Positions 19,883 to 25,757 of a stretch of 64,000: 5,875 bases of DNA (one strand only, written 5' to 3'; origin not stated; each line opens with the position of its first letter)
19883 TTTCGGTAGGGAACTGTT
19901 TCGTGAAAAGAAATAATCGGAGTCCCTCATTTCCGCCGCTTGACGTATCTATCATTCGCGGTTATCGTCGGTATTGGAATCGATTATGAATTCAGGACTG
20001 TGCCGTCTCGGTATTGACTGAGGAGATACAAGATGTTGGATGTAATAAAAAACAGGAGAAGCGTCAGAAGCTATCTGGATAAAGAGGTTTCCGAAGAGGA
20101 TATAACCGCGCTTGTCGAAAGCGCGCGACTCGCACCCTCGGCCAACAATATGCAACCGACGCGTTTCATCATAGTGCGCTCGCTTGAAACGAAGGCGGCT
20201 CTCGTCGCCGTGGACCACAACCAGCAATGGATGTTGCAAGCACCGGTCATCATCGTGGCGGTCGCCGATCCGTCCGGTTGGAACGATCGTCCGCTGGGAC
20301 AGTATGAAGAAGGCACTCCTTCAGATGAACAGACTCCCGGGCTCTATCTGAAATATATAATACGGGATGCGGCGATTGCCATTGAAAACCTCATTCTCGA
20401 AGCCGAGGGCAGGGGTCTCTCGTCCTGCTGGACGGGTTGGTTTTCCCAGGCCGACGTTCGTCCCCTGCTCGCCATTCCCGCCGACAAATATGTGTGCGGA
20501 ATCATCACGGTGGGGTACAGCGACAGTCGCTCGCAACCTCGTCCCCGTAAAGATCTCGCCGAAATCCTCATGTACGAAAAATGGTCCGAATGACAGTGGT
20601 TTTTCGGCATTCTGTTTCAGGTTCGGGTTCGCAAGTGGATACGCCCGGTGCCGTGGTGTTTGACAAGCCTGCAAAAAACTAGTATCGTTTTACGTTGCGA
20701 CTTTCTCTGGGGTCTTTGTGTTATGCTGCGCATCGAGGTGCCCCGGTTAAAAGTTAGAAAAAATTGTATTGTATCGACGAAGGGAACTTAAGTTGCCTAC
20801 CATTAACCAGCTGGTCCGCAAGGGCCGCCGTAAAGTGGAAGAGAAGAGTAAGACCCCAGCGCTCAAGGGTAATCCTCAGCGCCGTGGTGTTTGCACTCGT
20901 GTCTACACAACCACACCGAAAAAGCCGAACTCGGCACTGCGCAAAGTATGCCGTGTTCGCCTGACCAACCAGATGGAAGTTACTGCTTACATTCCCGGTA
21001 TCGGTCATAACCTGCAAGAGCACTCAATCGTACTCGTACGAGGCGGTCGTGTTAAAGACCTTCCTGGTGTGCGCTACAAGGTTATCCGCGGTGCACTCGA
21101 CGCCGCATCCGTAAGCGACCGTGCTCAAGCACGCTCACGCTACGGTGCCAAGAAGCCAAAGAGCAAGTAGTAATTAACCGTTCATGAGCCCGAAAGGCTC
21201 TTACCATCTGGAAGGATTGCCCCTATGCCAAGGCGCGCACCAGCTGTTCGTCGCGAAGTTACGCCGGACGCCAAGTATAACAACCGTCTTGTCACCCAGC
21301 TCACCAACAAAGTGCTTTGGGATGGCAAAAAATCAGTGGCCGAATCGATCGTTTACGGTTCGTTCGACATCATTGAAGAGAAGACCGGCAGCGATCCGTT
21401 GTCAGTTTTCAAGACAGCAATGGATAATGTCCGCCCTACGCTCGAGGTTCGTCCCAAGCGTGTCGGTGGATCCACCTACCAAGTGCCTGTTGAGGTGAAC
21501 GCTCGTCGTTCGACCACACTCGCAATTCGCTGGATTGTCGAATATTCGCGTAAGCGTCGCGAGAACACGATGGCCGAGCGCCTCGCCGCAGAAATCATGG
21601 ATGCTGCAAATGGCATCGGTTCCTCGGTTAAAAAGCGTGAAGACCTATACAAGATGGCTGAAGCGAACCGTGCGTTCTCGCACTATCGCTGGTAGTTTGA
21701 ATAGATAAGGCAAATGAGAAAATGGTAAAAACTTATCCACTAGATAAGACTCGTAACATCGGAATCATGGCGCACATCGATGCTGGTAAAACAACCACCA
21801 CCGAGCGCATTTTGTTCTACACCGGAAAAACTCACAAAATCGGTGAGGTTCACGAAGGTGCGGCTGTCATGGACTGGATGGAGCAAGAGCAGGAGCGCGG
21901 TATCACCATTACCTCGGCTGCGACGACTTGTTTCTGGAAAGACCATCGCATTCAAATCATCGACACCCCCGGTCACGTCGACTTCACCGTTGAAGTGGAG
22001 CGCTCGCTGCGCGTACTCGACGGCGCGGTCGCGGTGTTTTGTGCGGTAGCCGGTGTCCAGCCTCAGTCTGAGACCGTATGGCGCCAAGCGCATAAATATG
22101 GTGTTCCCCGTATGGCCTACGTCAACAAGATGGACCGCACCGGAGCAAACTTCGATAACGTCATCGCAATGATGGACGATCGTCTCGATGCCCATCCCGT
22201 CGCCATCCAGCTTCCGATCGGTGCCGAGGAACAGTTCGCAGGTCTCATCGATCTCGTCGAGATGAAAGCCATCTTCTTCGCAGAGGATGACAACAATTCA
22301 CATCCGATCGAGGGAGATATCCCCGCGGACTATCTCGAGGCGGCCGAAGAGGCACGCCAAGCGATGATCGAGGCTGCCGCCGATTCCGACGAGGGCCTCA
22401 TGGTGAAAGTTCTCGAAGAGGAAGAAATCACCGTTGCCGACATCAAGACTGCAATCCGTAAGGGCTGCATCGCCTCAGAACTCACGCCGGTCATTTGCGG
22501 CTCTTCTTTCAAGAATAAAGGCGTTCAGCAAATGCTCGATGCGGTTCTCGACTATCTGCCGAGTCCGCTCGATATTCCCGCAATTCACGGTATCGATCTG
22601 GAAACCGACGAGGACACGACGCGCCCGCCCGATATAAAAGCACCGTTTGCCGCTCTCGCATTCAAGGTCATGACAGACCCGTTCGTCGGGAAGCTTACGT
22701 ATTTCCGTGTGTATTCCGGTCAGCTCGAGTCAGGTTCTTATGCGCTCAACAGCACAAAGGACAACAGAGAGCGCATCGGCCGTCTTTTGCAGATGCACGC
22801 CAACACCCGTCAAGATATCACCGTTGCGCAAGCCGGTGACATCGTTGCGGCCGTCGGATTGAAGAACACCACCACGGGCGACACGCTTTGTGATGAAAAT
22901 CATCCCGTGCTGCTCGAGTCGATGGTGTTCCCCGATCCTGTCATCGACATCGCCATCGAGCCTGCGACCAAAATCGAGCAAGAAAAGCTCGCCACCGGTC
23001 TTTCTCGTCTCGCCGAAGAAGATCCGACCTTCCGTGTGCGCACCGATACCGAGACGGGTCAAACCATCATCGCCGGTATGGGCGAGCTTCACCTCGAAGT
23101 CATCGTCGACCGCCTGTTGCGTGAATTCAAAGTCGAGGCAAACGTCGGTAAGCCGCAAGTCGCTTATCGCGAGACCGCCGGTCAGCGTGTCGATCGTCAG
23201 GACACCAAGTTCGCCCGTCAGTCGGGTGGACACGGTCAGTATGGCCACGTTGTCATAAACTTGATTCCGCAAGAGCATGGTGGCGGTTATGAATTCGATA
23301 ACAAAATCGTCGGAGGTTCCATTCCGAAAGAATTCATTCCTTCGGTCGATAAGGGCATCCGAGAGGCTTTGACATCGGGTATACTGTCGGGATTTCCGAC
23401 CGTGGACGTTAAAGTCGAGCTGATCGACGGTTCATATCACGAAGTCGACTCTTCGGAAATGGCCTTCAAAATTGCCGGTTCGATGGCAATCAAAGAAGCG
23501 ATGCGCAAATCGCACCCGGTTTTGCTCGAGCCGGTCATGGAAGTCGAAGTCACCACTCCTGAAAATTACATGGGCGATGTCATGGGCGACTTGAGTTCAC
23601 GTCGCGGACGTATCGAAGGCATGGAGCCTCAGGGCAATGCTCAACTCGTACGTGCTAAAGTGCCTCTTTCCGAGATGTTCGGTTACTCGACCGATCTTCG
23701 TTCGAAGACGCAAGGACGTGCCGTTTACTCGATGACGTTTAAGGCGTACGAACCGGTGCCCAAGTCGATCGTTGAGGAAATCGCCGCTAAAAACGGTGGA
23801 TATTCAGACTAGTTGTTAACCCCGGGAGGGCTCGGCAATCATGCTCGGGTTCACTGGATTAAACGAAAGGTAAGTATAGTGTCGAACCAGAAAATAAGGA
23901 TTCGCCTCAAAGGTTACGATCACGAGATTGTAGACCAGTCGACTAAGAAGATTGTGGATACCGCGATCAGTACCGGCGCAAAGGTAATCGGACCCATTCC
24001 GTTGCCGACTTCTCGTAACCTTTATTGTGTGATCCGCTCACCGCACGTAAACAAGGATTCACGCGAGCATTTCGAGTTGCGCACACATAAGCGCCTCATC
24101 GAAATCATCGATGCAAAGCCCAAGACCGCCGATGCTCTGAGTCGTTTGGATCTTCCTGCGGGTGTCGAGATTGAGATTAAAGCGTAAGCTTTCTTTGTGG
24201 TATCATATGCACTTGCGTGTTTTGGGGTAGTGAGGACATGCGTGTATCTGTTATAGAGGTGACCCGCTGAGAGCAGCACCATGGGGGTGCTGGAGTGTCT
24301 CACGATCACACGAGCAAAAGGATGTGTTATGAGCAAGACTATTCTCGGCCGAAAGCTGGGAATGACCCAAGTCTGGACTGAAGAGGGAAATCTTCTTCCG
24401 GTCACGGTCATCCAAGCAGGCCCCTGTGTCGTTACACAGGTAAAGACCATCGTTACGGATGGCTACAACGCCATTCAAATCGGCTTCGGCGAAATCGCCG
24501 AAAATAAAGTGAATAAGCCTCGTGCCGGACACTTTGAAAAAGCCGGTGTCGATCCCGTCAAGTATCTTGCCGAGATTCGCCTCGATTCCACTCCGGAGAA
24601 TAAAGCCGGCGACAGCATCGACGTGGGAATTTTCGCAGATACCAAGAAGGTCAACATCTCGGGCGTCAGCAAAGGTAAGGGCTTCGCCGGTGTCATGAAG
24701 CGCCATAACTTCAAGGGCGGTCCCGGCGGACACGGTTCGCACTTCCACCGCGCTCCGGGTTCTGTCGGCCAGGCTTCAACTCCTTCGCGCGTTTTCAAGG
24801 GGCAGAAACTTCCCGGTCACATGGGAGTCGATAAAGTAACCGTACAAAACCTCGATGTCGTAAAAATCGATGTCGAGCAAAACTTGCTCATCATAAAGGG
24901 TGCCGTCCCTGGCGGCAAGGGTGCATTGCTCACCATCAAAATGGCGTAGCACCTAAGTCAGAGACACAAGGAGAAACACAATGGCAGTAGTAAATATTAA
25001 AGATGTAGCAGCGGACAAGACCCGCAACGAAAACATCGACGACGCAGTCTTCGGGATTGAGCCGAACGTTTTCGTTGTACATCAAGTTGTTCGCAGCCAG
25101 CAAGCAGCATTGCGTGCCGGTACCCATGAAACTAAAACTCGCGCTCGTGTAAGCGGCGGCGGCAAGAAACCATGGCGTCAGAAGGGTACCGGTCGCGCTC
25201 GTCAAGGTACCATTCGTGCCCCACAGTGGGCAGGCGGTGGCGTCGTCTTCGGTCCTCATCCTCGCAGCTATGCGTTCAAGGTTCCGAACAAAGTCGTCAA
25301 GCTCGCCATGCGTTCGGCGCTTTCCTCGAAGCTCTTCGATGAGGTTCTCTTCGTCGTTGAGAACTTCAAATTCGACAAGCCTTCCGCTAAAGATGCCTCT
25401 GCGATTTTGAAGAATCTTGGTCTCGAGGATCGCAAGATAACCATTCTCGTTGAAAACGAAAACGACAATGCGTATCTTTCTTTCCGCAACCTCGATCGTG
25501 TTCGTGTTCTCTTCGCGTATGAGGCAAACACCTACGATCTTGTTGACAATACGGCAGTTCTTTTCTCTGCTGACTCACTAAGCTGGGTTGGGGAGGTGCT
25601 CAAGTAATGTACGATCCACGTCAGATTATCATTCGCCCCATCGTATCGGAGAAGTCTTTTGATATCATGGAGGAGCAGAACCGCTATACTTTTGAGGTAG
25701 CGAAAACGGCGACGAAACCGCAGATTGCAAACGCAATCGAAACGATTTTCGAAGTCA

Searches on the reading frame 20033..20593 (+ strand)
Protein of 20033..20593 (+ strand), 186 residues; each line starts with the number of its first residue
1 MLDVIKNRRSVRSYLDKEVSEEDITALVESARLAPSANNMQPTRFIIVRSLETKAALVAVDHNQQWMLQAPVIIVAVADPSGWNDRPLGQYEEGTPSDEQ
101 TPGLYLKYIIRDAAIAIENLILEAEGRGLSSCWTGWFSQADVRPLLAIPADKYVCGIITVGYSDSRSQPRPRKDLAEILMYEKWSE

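Call 61: search_protein_families(library=pfam, max_evalue=0.00001, proteins=[window:20033-20593:+])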
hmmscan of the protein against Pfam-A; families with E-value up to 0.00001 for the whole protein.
window:20033-20593:+ (186 aa): 2 families
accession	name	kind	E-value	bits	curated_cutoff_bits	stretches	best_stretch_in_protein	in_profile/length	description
PF00881.29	Nitroreductase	-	3.2e-30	106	23.5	1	5-162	1-167/167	Nitroreductase family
PF14512.11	TM1586_NiRdase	-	3.8e-17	63.1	27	1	117-183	88-153/215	Putative TM nitroreductase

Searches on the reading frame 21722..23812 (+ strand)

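Call 61: search_protein_families(library=pfam, max_evalue=0.00001, proteins=[window:21722-23812:+])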
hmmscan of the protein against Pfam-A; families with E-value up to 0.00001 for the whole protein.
window:21722-23812:+ (696 aa): 7 families
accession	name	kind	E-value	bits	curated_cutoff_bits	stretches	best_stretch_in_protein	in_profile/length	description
PF00009.33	GTP_EFTU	-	2.9e-66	223.1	26.5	1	9-281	2-188/188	Elongation factor Tu GTP binding domain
PF03764.24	EFG_IV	-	9.6e-47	158.2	24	1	478-597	1-120/121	Elongation factor G, domain IV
PF00679.30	EFG_C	-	1.1e-32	112.4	27.9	1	600-686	1-88/89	Elongation factor G C-terminus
PF14492.12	EFG_III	-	2.4e-32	111.3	27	1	403-477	1-75/75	Elongation Factor G, domain III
PF22042.2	EF-G_D2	-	9.5e-17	61.3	27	1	308-391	1-83/84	Elongation factor G domain 2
PF03144.31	GTP_EFTU_D2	-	5.5e-16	59.2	30.3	1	323-390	1-73/73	Elongation factor Tu domain 2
PF16658.11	RF3_C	-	1.5e-07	31.7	40.1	1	413-486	16-89/132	Class II release factor RF3, C-terminal domain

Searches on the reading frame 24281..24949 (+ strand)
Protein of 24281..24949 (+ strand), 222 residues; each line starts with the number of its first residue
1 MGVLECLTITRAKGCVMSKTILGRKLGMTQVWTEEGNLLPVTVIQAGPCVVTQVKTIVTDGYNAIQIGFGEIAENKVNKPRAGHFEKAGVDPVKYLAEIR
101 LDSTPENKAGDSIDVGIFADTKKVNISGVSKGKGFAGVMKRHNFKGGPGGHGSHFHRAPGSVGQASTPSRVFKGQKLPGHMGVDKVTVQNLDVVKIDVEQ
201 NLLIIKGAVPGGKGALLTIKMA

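Call 61: search_protein_families(library=pfam, max_evalue=0.00001, proteins=[window:24281-24949:+])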
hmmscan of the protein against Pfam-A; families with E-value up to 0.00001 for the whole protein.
window:24281-24949:+ (222 aa): 1 family
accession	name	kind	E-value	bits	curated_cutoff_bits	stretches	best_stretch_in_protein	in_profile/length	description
PF00297.29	Ribosomal_L3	-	6.8e-12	45.5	22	1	117-198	211-290/369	Ribosomal protein L3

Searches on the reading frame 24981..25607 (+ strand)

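Call 61: search_protein_families(library=pfam, max_evalue=0.00001, proteins=[window:24981-25607:+])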
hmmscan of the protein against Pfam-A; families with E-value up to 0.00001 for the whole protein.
window:24981-25607:+ (208 aa): 1 family
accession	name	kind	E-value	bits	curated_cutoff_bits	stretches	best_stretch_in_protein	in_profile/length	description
PF00573.27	Ribosomal_L4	-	1.6e-66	224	25.8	1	19-205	3-189/190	Ribosomal protein L4/L1 family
